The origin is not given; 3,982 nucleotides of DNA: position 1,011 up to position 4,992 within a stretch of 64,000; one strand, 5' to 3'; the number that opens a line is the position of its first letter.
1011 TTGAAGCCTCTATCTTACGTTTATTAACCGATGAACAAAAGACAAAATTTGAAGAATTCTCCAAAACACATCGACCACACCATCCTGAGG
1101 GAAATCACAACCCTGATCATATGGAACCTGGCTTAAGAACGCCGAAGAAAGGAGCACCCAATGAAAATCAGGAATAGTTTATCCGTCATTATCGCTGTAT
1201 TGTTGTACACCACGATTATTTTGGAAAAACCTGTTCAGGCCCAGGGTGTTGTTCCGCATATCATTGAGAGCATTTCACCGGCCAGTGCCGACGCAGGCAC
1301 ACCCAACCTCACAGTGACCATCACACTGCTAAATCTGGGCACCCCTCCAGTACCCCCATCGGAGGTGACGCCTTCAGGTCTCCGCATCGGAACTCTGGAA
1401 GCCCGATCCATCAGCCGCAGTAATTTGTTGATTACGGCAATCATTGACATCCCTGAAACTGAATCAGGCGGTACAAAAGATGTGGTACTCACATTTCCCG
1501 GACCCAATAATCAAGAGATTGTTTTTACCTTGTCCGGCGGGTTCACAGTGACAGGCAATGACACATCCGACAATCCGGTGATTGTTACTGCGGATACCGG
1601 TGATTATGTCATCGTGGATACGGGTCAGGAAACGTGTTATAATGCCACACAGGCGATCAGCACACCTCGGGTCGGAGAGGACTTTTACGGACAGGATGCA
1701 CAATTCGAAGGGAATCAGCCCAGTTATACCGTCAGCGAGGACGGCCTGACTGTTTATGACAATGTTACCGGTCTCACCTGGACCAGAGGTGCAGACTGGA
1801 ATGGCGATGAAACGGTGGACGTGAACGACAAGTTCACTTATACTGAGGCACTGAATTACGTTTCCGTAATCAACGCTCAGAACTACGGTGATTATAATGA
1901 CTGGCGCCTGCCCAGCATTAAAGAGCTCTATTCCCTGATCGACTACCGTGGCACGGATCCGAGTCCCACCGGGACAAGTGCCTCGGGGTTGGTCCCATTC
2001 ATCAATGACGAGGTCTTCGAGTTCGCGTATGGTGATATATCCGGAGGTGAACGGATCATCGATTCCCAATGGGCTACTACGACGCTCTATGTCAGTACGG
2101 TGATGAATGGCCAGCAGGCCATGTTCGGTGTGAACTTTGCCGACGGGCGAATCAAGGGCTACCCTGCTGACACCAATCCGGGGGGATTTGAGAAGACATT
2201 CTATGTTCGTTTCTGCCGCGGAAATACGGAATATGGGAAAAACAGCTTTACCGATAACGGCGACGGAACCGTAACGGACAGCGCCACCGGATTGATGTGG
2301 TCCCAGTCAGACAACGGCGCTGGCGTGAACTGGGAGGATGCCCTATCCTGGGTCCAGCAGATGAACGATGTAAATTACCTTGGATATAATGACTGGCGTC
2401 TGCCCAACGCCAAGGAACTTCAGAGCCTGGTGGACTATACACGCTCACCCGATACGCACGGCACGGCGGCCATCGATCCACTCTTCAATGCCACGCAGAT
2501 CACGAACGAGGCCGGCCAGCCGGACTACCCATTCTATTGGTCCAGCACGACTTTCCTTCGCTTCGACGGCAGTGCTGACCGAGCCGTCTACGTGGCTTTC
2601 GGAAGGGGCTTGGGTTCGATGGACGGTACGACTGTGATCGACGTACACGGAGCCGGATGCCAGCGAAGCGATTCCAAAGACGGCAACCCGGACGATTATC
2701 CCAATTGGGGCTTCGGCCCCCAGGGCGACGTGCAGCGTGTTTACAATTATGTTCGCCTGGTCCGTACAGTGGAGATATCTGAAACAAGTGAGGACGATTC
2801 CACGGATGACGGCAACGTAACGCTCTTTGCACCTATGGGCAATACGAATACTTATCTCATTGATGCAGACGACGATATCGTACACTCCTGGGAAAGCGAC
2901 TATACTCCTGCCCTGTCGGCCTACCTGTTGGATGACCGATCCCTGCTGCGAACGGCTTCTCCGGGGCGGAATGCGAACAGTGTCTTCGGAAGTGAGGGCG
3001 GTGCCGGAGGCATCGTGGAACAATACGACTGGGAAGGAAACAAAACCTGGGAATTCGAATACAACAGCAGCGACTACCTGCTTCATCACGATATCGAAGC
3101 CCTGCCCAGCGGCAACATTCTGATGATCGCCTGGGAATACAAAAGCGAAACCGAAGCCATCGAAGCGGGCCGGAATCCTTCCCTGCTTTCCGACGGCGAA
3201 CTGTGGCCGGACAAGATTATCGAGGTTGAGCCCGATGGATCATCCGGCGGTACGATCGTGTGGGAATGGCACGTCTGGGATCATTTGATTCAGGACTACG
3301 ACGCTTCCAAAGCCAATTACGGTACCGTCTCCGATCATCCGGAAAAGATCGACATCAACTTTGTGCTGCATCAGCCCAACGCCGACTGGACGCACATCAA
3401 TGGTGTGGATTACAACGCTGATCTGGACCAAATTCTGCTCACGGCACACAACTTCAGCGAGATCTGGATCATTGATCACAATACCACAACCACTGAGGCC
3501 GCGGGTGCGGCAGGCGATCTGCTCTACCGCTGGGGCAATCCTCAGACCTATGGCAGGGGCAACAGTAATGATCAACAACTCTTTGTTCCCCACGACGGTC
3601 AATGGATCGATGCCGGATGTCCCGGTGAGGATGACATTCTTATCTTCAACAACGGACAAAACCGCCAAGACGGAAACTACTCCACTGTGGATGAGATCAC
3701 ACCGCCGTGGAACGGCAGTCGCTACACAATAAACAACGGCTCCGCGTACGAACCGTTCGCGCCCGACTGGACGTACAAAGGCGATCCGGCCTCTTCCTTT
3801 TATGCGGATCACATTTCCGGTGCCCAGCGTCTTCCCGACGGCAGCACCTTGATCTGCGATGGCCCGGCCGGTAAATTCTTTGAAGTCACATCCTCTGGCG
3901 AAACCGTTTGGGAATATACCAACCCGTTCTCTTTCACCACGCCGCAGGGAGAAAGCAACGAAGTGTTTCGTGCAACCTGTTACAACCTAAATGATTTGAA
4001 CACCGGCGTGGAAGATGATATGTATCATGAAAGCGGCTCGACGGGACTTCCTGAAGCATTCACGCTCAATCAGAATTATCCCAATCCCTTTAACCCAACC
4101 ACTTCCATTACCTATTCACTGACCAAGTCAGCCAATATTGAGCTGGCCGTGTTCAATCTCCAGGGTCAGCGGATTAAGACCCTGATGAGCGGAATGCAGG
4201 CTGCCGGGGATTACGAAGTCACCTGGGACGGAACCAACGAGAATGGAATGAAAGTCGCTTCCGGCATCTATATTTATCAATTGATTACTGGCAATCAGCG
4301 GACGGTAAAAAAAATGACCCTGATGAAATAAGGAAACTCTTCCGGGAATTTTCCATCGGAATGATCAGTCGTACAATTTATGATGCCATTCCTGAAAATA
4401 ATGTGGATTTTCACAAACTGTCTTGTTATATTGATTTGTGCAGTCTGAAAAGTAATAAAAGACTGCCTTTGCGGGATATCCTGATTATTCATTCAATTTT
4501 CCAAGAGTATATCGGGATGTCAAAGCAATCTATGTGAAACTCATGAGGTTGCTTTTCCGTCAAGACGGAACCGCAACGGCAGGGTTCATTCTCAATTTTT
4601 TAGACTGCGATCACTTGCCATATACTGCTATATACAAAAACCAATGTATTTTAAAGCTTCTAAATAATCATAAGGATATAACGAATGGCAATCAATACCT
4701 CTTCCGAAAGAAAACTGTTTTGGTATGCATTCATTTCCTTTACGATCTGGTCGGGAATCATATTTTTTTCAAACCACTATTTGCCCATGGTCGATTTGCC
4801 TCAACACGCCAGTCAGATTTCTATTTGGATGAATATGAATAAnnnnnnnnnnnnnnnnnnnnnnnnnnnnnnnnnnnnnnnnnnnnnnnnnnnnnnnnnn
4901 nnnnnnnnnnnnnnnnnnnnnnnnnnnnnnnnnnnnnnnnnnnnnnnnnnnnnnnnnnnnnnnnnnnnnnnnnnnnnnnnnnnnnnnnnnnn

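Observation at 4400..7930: Low-GC three-gene glycosylation island (GT-C-like membrane protein, GtrB-like GT2, SAM methyltransferase) wedged between two T9SS cargo genes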

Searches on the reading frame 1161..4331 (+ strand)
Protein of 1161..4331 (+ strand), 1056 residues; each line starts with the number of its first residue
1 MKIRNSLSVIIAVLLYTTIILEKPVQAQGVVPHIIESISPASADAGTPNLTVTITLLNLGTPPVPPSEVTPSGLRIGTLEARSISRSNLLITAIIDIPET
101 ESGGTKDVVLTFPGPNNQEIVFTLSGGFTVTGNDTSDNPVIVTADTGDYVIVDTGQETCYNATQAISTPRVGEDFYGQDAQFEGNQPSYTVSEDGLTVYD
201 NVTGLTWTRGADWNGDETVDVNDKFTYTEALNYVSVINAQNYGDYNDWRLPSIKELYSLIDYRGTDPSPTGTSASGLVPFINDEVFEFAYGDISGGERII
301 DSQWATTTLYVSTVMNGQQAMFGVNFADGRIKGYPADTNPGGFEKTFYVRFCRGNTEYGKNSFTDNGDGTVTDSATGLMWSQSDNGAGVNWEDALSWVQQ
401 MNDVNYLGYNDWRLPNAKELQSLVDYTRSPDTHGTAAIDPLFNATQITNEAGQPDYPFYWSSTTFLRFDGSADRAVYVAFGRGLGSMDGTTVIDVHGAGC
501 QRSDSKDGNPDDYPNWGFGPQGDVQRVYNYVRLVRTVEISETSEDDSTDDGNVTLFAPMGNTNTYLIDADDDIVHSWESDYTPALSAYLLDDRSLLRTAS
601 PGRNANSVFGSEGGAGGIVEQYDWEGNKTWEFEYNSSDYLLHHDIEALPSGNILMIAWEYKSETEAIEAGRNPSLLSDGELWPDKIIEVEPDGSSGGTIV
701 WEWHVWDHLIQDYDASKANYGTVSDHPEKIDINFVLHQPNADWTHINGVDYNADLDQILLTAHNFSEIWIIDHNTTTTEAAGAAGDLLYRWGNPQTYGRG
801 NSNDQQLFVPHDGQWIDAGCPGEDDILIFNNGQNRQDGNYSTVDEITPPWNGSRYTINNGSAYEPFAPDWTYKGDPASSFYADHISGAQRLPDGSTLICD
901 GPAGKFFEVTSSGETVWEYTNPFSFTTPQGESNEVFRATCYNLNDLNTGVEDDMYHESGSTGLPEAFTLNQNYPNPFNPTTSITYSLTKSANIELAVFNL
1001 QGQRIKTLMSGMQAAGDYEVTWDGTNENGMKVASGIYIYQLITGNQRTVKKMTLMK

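Call 5: search_protein_families(library=pfam, proteins=[window:1161-4331:+], max_evalue=0.01)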
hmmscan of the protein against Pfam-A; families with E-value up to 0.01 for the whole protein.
window:1161-4331:+ (1056 aa): 5 families
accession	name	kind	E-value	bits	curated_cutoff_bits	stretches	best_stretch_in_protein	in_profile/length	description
PF07603.17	Lcl_C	-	9.1e-48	161.8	34.9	2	369-484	1-101/117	Lcl C-terminal domain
PF05935.17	Arylsulfotrans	-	9.8e-20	71.3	24.2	1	607-906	63-337/374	Arylsulfotransferase (ASST)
PF13860.13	FlgD_ig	-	6.9e-12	45.6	27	1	981-1039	12-71/79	FlgD Ig-like domain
PF18962.6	Por_Secre_tail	-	2e-06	28.5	27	1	973-1052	2-73/75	Secretion system C-terminal sorting domain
PF13585.12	CHU_C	-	0.00047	20.7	27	1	964-1048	4-78/86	CHU_C Type IX secretion signal domain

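Call 6: search_protein_families(library=ncbifam, proteins=[window:1161-4331:+], max_evalue=0.01)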
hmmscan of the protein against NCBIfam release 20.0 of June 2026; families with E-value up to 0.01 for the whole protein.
window:1161-4331:+ (1056 aa): 9 families
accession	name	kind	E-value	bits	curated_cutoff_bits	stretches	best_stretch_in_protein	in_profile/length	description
NF033707.1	T9SS_sortase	equivalog_domain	6.1e-10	37.4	420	1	971-1049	1000-1083/1095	type IX secretion system sortase PorU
TIGR04183.1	Por_Secre_tail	domain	1.4e-09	37.8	23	1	973-1052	2-69/72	T9SS type A sorting domain-containing protein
NF005176.1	PRK06655.1-1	equivalog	1.3e-07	31.7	230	1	988-1044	94-150/197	flagellar hook assembly protein FlgD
NF052323.1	T9SSA_dep_M6i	equivalog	2.7e-07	28.9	600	1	971-1041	959-1024/1043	T9SS-dependent M6-like inactivated metalloprotease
NF047850.1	Lsa25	exception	2e-05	24.5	260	0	361-386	29-54/207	surface adhesin Lsa25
NF052228.1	T9SS_PorZ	equivalog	3.6e-05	22.4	260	1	970-1052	673-753/757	type IX secretion system anionic LPS delivery protein PorZ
NF009277.0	PRK12634.1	equivalog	0.00076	19.6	333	1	989-1038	120-169/221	flagellar basal body rod modification protein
NF053608.1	Lsa66_OmpA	equivalog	0.0055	15.2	700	1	1017-1046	202-231/581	fibronectin-binding adhesin Lsa66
NF009276.0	PRK12633.1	equivalog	0.0074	16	383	0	989-1041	127-179/234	flagellar basal body rod modification protein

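Call 60: find_related_loci(query=window:1161-4328:+, collection=metagenome_contigs, flank=10000)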
Query window:1161-4328:+ (1056 aa) in metagenome_contigs; peptide patterns used: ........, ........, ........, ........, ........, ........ (x = any residue, [..] = any of these).
81 stretches matched a pattern; 43 encode a relative of the query (tblastn E <= 1e-3); 43 distinct loci.
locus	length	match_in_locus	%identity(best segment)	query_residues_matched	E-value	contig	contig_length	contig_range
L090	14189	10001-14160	70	142-1056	0e+0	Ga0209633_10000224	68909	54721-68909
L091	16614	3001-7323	72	148-1056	2e-179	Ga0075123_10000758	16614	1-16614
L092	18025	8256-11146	49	149-1056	7e-142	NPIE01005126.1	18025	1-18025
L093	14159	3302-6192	48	149-1056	5e-140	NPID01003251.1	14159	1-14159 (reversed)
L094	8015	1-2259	55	149-1056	3e-132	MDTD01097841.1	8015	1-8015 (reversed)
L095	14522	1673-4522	56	149-919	6e-132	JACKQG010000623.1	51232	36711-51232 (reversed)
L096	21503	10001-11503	44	554-1049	7e-126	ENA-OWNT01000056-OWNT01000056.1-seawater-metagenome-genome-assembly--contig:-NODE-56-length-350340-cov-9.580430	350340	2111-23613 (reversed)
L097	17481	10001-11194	53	541-941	7e-124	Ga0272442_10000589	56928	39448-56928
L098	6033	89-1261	53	554-941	5e-122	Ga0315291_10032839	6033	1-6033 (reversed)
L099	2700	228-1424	51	538-941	5e-128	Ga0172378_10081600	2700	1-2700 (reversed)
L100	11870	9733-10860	56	554-923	5e-121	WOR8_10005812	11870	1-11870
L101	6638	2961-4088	56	554-923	4e-121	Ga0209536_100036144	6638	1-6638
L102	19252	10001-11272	49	524-941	4e-121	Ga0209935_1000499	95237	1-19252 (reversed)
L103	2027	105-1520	55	39-924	4e-130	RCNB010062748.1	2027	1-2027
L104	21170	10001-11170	52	537-921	5e-121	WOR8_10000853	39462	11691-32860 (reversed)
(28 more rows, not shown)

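Call 96: search_protein_families(library=ncbifam, proteins=[L089:1066-4512:-], max_evalue=0.001)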
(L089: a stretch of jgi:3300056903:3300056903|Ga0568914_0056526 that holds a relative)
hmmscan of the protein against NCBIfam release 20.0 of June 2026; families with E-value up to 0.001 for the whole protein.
L089:1066-4512:- (1148 aa): 2 families
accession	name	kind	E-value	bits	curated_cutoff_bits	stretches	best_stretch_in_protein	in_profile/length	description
NF005176.1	PRK06655.1-1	equivalog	9.4e-08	32.2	230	1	1073-1137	94-158/197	flagellar hook assembly protein FlgD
TIGR04183.1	Por_Secre_tail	domain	1.5e-07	31.3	23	1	1058-1131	2-63/72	T9SS type A sorting domain-containing protein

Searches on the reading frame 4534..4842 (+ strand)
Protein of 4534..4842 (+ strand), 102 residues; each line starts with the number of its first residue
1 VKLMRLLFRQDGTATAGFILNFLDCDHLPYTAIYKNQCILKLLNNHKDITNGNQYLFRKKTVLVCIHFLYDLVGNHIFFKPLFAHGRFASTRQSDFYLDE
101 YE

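Call 5: search_protein_families(library=pfam, proteins=[window:4534-4842:+], max_evalue=0.01)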
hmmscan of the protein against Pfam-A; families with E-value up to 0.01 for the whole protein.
window:4534-4842:+ (102 aa): 0 families
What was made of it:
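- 4332..4684 (+): Non-coding stretch upstream of the trio (353 bp, 36% GC); presumed promoter region. ORF 4534-4842 has no Pfam hit (call 5).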
